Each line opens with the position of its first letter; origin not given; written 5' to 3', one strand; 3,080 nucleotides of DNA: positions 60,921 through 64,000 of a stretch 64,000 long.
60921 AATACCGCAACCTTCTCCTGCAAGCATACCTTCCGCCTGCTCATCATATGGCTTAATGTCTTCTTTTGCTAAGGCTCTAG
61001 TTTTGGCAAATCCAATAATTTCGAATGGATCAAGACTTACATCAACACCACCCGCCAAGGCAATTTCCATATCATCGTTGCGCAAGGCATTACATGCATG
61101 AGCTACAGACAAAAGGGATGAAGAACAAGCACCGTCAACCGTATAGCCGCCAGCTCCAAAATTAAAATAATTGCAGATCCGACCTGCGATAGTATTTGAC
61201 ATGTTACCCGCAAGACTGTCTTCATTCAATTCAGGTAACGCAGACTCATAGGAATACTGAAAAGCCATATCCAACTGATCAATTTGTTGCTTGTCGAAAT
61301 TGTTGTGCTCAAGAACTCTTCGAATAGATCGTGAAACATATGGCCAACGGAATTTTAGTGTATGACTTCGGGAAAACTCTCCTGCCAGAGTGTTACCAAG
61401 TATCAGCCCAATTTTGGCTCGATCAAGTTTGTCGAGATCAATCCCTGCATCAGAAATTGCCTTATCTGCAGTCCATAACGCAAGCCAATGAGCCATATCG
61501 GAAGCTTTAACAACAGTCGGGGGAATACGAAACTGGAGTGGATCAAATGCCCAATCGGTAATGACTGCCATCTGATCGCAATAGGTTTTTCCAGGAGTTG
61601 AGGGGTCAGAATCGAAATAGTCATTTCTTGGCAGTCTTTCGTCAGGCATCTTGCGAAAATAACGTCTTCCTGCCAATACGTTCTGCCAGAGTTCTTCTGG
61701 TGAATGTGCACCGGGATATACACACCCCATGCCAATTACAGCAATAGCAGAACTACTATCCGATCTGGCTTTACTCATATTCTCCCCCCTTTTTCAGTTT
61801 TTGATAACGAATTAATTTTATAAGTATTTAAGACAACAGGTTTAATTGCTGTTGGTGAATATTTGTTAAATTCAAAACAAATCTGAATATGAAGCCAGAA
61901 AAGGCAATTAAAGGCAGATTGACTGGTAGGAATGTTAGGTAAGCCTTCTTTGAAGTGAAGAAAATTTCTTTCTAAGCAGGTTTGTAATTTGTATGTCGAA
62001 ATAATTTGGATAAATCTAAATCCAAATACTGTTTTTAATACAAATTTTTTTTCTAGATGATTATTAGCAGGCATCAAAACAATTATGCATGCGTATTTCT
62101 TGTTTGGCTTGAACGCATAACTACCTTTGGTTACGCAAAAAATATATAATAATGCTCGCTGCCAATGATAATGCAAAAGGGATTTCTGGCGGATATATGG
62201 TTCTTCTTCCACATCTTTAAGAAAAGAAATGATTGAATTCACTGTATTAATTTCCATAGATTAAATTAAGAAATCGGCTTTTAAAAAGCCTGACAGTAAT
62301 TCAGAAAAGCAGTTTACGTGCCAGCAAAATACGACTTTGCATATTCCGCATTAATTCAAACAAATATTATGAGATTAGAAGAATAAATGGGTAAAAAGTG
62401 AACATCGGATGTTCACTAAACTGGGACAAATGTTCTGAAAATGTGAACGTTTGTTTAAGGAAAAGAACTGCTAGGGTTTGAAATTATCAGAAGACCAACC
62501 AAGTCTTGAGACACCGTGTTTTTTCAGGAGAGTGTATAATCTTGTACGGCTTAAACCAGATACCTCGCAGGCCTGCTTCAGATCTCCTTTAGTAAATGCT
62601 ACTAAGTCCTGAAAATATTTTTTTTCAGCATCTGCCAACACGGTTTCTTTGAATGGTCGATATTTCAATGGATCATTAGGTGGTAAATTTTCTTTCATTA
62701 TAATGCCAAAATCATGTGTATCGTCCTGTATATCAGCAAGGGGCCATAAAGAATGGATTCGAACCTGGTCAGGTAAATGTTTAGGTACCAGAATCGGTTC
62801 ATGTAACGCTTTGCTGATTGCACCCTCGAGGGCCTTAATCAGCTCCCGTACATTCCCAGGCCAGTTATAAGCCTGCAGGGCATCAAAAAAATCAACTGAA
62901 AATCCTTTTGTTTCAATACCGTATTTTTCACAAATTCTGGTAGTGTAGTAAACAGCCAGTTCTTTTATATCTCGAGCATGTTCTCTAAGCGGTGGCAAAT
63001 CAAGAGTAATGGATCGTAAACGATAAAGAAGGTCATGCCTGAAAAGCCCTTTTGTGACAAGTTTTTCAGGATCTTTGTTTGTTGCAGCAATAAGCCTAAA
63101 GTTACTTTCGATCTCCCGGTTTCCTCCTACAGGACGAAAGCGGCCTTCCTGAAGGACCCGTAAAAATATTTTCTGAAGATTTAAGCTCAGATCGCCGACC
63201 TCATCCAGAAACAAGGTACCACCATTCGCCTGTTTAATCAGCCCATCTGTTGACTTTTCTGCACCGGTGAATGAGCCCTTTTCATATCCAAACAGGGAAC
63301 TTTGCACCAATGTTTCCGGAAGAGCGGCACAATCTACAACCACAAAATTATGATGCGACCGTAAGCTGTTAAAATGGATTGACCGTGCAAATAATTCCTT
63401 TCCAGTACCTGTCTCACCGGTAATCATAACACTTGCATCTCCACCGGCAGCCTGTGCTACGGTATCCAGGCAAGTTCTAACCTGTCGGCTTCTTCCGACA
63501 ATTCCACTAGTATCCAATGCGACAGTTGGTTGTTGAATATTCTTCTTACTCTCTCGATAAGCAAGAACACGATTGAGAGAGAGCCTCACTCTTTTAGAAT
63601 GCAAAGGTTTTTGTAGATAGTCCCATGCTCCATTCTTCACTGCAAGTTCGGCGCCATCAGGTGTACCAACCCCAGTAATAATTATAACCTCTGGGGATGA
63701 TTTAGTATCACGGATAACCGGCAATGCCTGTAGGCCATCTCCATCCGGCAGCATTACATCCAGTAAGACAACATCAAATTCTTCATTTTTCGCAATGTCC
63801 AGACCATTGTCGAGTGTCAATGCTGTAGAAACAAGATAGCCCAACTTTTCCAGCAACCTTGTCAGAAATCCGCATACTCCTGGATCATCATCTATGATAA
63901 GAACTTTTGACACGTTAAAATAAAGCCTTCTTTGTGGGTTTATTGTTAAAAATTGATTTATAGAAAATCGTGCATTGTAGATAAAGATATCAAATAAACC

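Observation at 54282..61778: Enediyne-PKSE-like iterative PKS with built-in PPTase-like domain plus an extra C-terminal methyltransferase, and no thioesterase or warhead cassette in view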

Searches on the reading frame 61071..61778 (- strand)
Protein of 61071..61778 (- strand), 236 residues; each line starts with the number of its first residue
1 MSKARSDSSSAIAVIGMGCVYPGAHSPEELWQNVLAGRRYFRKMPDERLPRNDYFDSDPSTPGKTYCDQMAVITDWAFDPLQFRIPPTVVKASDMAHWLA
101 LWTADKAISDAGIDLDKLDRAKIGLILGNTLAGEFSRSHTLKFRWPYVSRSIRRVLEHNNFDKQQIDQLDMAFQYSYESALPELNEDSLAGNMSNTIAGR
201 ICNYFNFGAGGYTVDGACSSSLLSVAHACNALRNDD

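Call 57: search_solved_structures(query=window:61071-61778:-, max_evalue=0.001)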
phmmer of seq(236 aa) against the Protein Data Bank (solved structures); distinct sequences matched with E-value up to 0.001: 66 (the best 60 are shown).
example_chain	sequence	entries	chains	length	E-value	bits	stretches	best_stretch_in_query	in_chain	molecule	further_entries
7zma_A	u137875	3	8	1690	2.5e-22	83.1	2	11-128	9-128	Putative polyketide synthase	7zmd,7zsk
5erf_A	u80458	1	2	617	2e-21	80.1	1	9-129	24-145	Polyketide synthase PksL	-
5eny_A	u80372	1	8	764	5.5e-21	78.7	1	9-129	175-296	Polyketide synthase PksL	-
5e5n_A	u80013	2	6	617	4.7e-20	75.6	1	9-129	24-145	Polyketide synthase PksL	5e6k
8g4u_A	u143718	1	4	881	9.4e-17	64.8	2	10-132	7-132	EryAIII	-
5bp1_A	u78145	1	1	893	1.7e-16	64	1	10-130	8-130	Mycocerosic acid synthase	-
4ope_A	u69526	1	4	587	6e-16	62.2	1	10-129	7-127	NRPS/PKS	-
4tkt_A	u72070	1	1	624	3.3e-15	59.8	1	7-119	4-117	AT-less polyketide synthase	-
5erb_A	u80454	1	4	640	3.7e-15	59.6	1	10-129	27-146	Polyketide synthase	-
7s6b_A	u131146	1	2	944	5.6e-14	55.8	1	6-136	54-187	Polyketide synthase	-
4mz0_A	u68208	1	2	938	6.4e-14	55.6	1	3-129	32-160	CurL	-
9d2y_A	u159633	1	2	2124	9.9e-14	54.9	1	10-127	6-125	Multifunctional mycocerosic acid synthase membrane-associated MAS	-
9d2z_A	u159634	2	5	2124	9.9e-14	54.9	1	10-127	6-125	Mycocerosic acid synthase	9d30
7s6c_A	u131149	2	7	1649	1.2e-13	54.7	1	5-136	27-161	6-deoxyerythronolide-B synthase EryA2, modules 3 and 4, Lsd14 Polyketide synthase fusion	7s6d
11sz_A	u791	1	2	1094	1.2e-13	54.6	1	9-129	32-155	6-deoxyerythronolide-B synthase, Erythronolide synthase EryA2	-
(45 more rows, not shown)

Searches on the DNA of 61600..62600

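Call 81: search_rna_families(source=window, start=61600, end=62600, threshold=evalue, max_evalue=1)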
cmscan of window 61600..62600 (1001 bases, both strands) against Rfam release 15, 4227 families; matches with E-value up to 1: 2.
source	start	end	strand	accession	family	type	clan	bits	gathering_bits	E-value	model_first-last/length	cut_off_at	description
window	61880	61991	+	RF02731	JA03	Gene; sRNA;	-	17.7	44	0.22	1-274/274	no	Aggregatibacter sRNA JA03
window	61881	61955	+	RF00571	SNORD65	Gene; snRNA; snoRNA; CD-box;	CL00057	17.4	41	0.71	1-73/73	no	Small nucleolar RNA SNORD65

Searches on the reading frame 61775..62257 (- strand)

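Call 6: search_protein_families(library=pfam, proteins=[window:61775-62257:-], max_evalue=0.01)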
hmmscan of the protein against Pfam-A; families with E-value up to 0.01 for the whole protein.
window:61775-62257:- (160 aa): 0 families

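Call 15: search_protein_families(library=pfam, proteins=[window:61775-62257:-], max_evalue=10)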
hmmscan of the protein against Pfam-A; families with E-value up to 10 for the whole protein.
window:61775-62257:- (160 aa): 1 family
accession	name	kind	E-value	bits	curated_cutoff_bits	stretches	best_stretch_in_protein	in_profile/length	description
PF24295.1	DUF7480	-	0.12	13.1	27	1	41-70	56-85/100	Domain of unknown function (DUF7480)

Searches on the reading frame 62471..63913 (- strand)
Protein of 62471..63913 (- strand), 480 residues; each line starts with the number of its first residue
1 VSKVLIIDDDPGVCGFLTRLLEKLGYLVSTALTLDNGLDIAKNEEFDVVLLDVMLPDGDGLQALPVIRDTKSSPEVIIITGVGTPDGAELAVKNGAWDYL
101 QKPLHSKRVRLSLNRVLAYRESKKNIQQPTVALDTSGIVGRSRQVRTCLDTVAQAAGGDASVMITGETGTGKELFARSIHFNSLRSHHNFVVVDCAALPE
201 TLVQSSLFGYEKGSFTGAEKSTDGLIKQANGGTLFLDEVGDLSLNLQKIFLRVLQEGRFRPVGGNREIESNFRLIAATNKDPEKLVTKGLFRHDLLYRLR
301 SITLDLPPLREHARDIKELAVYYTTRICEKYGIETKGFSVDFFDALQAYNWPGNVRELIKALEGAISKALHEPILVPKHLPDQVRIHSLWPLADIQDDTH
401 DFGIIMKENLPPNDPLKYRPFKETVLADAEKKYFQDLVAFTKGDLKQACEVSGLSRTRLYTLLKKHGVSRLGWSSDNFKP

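Call 6: search_protein_families(library=pfam, proteins=[window:62471-63913:-], max_evalue=0.01)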
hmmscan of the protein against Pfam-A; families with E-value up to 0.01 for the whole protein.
window:62471-63913:- (480 aa): 9 families
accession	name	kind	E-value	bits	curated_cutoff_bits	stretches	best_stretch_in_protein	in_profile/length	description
PF00158.32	Sigma54_activat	-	5.9e-64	215.2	20.2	1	138-304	1-167/168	Sigma-54 interaction domain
PF00072.30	Response_reg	-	2.4e-23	82.8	30.2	1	4-110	1-107/111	Response regulator receiver domain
PF14532.12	Sigma54_activ_2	-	1.2e-20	74.6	25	1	139-309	1-138/138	Sigma-54 interaction domain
PF25601.1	AAA_lid_14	-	1.9e-15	56.9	27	1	310-385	1-75/87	AAA+ ATPase lid domain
PF07728.20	AAA_5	-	4.4e-08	33.7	22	1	162-282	2-125/139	AAA domain (dynein-related subfamily)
PF07724.20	AAA_2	-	2e-06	28.4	27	1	160-284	4-129/166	AAA domain (Cdc48 subfamily)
PF01078.27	Mg_chelatase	-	1.1e-05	25.4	20.3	0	217-281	93-159/207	Magnesium chelatase, subunit ChlI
PF13191.12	AAA_16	-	0.00017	22.6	32.6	1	139-208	3-79/167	AAA ATPase domain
PF00004.35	AAA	-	0.00071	20.5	21.2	1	162-288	1-117/131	ATPase family associated with various cellular activities (AAA)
